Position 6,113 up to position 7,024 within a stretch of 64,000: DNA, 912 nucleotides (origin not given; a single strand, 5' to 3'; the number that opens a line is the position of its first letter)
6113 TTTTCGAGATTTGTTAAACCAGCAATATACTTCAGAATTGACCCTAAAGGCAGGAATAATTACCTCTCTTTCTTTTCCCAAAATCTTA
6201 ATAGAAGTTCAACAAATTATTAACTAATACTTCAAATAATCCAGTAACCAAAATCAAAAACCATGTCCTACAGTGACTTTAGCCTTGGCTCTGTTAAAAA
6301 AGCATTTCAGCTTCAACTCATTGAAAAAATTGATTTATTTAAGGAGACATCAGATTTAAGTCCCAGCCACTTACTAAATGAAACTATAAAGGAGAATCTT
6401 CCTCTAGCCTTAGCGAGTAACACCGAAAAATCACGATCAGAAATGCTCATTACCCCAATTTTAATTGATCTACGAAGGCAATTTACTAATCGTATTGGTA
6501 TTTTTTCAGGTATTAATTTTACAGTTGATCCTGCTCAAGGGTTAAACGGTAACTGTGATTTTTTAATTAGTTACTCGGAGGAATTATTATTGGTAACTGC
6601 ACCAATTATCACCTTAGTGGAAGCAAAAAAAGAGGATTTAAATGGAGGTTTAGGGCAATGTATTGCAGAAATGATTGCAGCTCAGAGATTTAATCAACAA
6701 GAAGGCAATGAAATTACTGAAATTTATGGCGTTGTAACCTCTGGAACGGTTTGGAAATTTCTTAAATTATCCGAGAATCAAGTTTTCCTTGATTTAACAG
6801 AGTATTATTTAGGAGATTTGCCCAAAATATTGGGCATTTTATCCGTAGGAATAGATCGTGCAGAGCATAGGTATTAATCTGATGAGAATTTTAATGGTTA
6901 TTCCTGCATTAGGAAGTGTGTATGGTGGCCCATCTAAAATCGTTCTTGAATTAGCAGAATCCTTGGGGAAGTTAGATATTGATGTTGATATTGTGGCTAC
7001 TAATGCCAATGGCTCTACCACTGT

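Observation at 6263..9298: Three paralogous PD-(D/E)xK-like genes bracketing a glycosyltransferase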

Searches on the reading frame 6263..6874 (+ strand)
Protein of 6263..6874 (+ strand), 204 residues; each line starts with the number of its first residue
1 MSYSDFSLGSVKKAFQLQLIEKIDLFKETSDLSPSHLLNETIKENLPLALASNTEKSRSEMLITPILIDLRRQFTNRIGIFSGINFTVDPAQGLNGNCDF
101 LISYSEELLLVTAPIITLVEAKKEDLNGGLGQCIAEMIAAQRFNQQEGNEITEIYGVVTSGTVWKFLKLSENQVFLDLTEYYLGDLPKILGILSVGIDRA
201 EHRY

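Call 4: search_protein_families(library=pfam, proteins=[window:6263-6874:+], max_evalue=1)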
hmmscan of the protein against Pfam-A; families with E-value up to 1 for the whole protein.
window:6263-6874:+ (204 aa): 0 families

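Call 5: search_protein_families(library=ncbifam, proteins=[window:6263-6874:+], max_evalue=1)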
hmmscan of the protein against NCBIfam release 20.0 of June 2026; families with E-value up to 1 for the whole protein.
window:6263-6874:+ (204 aa): 1 family
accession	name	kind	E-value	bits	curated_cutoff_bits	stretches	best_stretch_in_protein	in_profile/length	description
NF001535.0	PRK00364.3-1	equivalog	0.031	14.4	215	1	150-196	46-92/118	co-chaperone GroES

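Call 7: search_solved_structures(query=A1, max_evalue=10, show_alignments=2)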
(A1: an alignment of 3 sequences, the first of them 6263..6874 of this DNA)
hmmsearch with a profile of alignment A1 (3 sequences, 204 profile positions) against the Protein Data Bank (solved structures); distinct sequences matched with E-value up to 10: 3.
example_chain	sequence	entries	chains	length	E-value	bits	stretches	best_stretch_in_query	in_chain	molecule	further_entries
9k1l_A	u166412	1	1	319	0.032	16.8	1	37-125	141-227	Connector enhancer of kinase suppressor of ras 2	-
6c10_A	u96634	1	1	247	0.87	12.1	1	87-138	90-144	Protocadherin-15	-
6c14_A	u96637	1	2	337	1.4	11.4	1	87-138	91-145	Protocadherin-15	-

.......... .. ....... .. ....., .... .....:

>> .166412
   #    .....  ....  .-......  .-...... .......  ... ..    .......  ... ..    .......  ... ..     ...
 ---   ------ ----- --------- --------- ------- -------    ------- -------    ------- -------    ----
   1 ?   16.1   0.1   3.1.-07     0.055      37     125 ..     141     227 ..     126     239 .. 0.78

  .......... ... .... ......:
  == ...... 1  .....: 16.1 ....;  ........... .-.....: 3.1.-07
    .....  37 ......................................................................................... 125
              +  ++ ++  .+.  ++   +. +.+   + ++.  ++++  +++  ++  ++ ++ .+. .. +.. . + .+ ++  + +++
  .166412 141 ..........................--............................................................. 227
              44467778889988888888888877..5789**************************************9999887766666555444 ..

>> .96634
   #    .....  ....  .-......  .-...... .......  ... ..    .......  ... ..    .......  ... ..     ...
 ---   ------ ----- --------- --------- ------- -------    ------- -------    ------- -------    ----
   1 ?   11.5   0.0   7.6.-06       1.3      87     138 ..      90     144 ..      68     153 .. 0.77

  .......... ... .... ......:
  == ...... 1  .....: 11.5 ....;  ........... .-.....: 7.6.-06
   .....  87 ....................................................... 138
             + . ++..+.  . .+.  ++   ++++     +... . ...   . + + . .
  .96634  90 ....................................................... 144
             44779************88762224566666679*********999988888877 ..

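Call 8: search_protein_families(library=padloc, proteins=[window:6263-6874:+], max_evalue=1)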
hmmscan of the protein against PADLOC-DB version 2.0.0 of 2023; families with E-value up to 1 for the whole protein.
window:6263-6874:+ (204 aa): 1 family
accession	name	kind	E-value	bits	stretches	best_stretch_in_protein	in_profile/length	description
PDLC01472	PD_DExK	-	5.4e-52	173.5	1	54-201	2-144/146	"CAS-I,CAS-II,CAS-III,CAS-IV,CAS-V,CAS-VI; associated"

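Call 9: search_protein_families(library=phrogs, proteins=[window:6263-6874:+], max_evalue=1)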
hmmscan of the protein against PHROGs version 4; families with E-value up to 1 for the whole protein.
window:6263-6874:+ (204 aa): 0 families

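Call 13: find_homologous_proteins(query=window:6263-6874:+, max_evalue=0.001)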
Query window:6263-6874:+ (204 aa): 1914 proteins with E <= 0.001 among 2270 candidates; the best 120 are listed.
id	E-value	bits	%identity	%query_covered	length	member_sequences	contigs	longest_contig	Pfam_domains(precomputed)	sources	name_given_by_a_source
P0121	2.8e-127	440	100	100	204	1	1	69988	-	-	-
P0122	2.2e-124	430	98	100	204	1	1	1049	-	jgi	jgi:hypothetical protein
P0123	1.1e-123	428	97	100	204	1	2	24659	-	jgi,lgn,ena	jgi:hypothetical protein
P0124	1.4e-123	428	97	100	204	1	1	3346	-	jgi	jgi:hypothetical protein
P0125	1.0e-122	425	97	100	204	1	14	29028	-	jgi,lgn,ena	jgi:hypothetical protein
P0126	1.0e-122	425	97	100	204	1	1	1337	-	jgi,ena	jgi:hypothetical protein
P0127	1.5e-122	424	96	100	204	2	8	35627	-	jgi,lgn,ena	jgi:hypothetical protein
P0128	1.6e-122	424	97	100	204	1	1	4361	-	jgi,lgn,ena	jgi:hypothetical protein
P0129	3.5e-122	423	96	100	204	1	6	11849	-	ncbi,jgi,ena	jgi:hypothetical protein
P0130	3.5e-122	423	96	100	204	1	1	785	-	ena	-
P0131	3.9e-122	423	96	100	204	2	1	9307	-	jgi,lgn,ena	jgi:hypothetical protein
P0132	3.9e-122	423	96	100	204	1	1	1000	-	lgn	-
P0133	7.1e-122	422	96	100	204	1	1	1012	-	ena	-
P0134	7.5e-122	422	96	100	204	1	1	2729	-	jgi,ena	jgi:hypothetical protein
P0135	8.6e-122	422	97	100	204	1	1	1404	-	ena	-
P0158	7.7e-98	344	79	99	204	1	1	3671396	-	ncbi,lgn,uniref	ncbi:hypothetical protein [Synechocystis sp. LKSZ1]|uniref:hypothetical protein n=1 Tax=Synechocysti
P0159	1.1e-97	343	78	100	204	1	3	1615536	-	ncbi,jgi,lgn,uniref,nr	ncbi:hypothetical protein [Prochlorothrix hollandica]|uniref:Uncharacterized protein n=1 Tax=Prochlo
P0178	1.8e-93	330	79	97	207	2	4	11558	-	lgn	-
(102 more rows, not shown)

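Call 16: find_encoding_contigs(protein=P0159, flank=8000, max_places=3)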
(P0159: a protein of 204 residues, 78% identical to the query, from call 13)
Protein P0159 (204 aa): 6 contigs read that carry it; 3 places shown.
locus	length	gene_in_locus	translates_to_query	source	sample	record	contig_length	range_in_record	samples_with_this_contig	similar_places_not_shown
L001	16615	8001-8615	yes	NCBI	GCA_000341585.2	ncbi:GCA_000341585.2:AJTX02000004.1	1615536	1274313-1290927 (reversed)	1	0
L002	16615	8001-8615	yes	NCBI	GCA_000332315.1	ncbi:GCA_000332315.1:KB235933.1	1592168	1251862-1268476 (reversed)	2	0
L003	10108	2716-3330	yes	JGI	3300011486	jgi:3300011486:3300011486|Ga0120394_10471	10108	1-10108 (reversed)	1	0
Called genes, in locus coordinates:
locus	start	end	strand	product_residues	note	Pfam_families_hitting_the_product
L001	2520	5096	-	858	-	-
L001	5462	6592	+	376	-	PF13439:Glyco_transf_4 (weak), PF20706:GT4-conflict, PF00534:Glycos_transf_1, PF13692:Glyco_trans_1_4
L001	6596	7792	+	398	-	PF13439:Glyco_transf_4, PF13579:Glyco_trans_4_4, PF20706:GT4-conflict, PF00534:Glycos_transf_1, PF13692:Glyco_trans_1_4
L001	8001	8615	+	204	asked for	-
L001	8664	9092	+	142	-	PF01724:DUF29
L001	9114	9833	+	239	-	PF05685:Uma2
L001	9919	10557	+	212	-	PF05685:Uma2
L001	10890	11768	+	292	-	-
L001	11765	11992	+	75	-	PF00535:Glycos_transf_2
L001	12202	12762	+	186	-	PF05685:Uma2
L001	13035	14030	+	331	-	PF01073:3Beta_HSD, PF01370:Epimerase, PF02719:Polysacc_synt_2, PF04321:RmlD_sub_bind, PF05368:NmrA, PF13460:NAD_binding_10 (weak), PF16363:GDP_Man_Dehyd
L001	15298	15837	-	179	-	PF01610:DDE_Tnp_ISL3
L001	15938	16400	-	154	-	PF14690:Zn_ribbon_ISL3, PF13542:HTH_Tnp_ISL3 (weak)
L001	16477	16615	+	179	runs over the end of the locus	-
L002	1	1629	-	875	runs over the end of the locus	-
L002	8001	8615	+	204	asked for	-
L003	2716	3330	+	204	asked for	-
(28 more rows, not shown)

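Call 20: search_protein_families(library=pfam, alignment_id=A2, max_evalue=10)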
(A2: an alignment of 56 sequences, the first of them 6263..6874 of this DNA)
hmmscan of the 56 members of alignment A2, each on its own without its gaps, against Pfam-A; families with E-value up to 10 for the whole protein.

A. member 1, window:6263-6874:+ (204 aa): 0 families

B. families by the number of members that match (of 56 scanned): 7 families
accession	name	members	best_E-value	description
PF21178.2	Itf52_C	3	0.039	Intraflagellar transport protein 52, C-terminal domain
PF07342.17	TscT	2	0.044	TscT toxin protein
PF10450.15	POC1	1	0.0037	POC1 chaperone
PF10792.14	DUF2605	1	0.052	Protein of unknown function (DUF2605)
PF21432.3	56B_RHH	1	0.12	56B-like, Ribbon-helix-helix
PF05982.17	Sbt_1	1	0.14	Na+-dependent bicarbonate transporter superfamily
PF20521.3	DUF6736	1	0.16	Family of unknown function (DUF6736)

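Call 21: find_encoding_contigs(protein=P0158, flank=8000, max_places=2)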
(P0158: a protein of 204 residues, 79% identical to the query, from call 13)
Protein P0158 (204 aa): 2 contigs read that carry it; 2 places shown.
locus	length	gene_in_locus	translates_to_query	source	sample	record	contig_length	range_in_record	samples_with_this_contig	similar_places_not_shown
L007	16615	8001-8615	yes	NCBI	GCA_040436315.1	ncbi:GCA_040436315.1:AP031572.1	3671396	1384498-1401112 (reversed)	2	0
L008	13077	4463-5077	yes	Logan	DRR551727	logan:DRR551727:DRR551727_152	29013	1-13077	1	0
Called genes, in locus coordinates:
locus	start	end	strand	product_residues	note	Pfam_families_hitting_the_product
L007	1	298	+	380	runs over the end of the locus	-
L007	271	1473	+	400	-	PF01757:Acyl_transf_3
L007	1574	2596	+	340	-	PF01609:DDE_Tnp_1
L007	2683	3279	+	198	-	PF00132:Hexapep, PF14602:Hexapep_2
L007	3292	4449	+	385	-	PF13579:Glyco_trans_4_4, PF13439:Glyco_transf_4, PF13477:Glyco_trans_4_2, PF00534:Glycos_transf_1, PF13692:Glyco_trans_1_4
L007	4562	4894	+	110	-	PF05685:Uma2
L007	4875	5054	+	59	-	PF05685:Uma2 (weak)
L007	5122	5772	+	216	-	PF05685:Uma2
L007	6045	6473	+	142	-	PF01724:DUF29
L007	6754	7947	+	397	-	PF01385:OrfB_IS605, PF07282:Cas12f1-like_TNB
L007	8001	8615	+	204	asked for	-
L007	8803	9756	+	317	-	PF01073:3Beta_HSD, PF01370:Epimerase, PF02719:Polysacc_synt_2 (weak), PF04321:RmlD_sub_bind, PF05368:NmrA (weak), PF13460:NAD_binding_10, PF16363:GDP_Man_Dehyd, PF07993:NAD_binding_4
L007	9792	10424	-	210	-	PF05685:Uma2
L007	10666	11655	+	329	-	PF00953:Glycos_transf_4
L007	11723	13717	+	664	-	PF22674:C2185-like_N (weak), PF08659:KR (faint), PF01073:3Beta_HSD (weak), PF01370:Epimerase, PF02719:Polysacc_synt_2, PF04321:RmlD_sub_bind, PF16363:GDP_Man_Dehyd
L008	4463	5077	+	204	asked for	-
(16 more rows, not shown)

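Call 22: search_protein_representatives(alignment_id=A1)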
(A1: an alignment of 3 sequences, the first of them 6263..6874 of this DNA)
Query: 3 sequences, 204 profile positions. Proteins with E-value up to 0.001 (for the whole library): 2870; up to 1e-10: 1562; up to 1e-30: 480. The best 150 are listed.
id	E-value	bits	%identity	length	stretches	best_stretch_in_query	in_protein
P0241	5.9e-81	287.1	-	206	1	1-196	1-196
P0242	4.5e-75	267.8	-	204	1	1-200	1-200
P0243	4.3e-74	264.6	-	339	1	2-199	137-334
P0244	9.8e-72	256.9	-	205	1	1-200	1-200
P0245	3.4e-71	255.2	-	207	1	1-198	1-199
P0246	3.8e-71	255.0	-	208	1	1-197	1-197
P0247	3.8e-71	255.0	-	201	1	1-200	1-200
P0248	2.0e-69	249.4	-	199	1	1-197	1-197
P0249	3.2e-69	248.7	-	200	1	1-199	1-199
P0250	1.8e-68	246.3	-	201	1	1-199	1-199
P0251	2.0e-68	246.1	-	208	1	1-197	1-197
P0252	3.1e-68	245.5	-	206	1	1-198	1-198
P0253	5.9e-68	244.6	-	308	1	1-198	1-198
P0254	6.6e-68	244.4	-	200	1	1-198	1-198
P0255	1.5e-67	243.3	-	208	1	1-197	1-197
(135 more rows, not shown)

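Call 23: predict_structure(alignment_id=A2)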
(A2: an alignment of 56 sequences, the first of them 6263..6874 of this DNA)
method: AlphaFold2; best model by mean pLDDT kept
length: 204 residues; sequences in the alignment: 56
mean_pLDDT: 94.0   pTM: 0.92
mean pLDDT of the five models: 94.0, 93.5, 91.1, 90.3, 89.1
residues with pLDDT >= 90: 175; 70-90: 27; 50-70: 2; < 50: 0
segments of 3 or more residues with pLDDT < 50: none
pLDDT, mean of each block of 10 residues (from residue 1): 93 97 95 98 94 86 97 94 95 95 91 96 86 98 95 96 96 96 97 95 73
secondary structure, 60 per line:
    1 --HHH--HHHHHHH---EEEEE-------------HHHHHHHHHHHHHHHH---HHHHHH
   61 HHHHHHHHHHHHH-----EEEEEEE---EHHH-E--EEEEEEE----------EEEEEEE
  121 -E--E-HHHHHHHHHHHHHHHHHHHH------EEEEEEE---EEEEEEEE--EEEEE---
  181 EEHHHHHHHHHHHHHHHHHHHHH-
elements in order: H8-14 E18-22 H36-51 H55-73 E79-85 E97-103 E114-120 H127-146 E153-159 E163-170 E173-177 H183-203

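Call 26: fold_search(model_id=the predicted structure, library=pdb)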
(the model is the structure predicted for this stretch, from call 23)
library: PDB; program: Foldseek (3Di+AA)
matches with E <= 10: 598; with E <= 0.001: 5
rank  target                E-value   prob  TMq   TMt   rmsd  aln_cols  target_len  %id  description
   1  7l08_5                2.3e-04  1.00  0.55  0.31  10.3       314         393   10  Cryo-EM structure of the human 55S mitoribosome-RRFmt complex. (released 2021-05-12)
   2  4v1a_a                5.5e-04  1.00  0.51  0.30  10.1       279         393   11  Structure of the large subunit of the mammalian mitoribosome, part 2 of 2 (released 2014-10-08)
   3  5ool_5                6.6e-04  1.00  0.56  0.32  10.8       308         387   10  Structure of a native assembly intermediate of the human mitochondrial ribosome with unfolded interfacial rRNA (released 2017-09-13)
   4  9hcg_5                7.4e-04  1.00  0.49  0.28  11.2       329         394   12  Mouse mitoribosome large subunit assembly intermediate bound to NSUN4, METRF4, MRM2, GTPBP7 and MALSU1-L0R8F8-mt-ACP c (released 2025-06-18)
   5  9hcd_5                8.4e-04  1.00  0.55  0.33   8.5       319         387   12  Mouse mitoribosome large subunit assembly intermediate (with uL16m) bound to MRM3-dimer, DDX28 and the MALSU-L0R8F8-mt (released 2025-06-11)
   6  6vlz_5                1.1e-03  1.00  0.59  0.33   9.1       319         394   10  Structure of the human mitochondrial ribosome-EF-G1 complex (ClassI) (released 2020-08-05)
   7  7of3_5                1.4e-03  1.00  0.53  0.30  10.3       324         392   11  Structure of a human mitochondrial ribosome large subunit assembly intermediate in complex with MTERF4-NSUN4 (dataset2 (released 2021-05-19)
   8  7qi6_5                1.4e-03  1.00  0.58  0.32  10.3       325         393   10  Human mitochondrial ribosome in complex with mRNA, A/P- and P/E-tRNAs at 2.98 A resolution (released 2023-05-17)
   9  8qu1_5                2.3e-03  1.00  0.58  0.35  10.7       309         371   11  mt-LSU assembly intermediate in GTPBP8 knock-out cells, state 1 (released 2024-06-26)
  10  7qh6_5                3.6e-03  1.00  0.55  0.34   8.6       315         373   11  Cryo-EM structure of the human mtLSU assembly intermediate upon MRM2 depletion - class 1 (released 2022-03-02)
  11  7o9m_s                6.6e-03  0.99  0.55  0.33   8.8       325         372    9  Human mitochondrial ribosome large subunit assembly intermediate with MTERF4-NSUN4, MRM2, MTG1 and the MALSU module (released 2021-06-30)
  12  9olf_s                1.1e-02  0.97  0.51  0.30  11.2       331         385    8  Membrane-associated human mitoribosome in complex with TACO1 (released 2026-02-18)
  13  3s1s                  1.3e-02  1.00  0.47  0.13   3.9       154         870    8  Characterization and crystal structure of the type IIG restriction endonuclease BpuSI (released 2011-07-13)
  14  7lo5_A                1.6e-02  0.99  0.46  0.11   5.9       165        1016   10  cryoEM structure DrdV-DNA complex (released 2021-03-17)
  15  3ijm_B                2.5e-02  0.82  0.34  0.44   6.5       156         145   10  The structure of a restriction endonuclease-like fold superfamily protein from Spirosoma linguale. (released 2009-09-22)
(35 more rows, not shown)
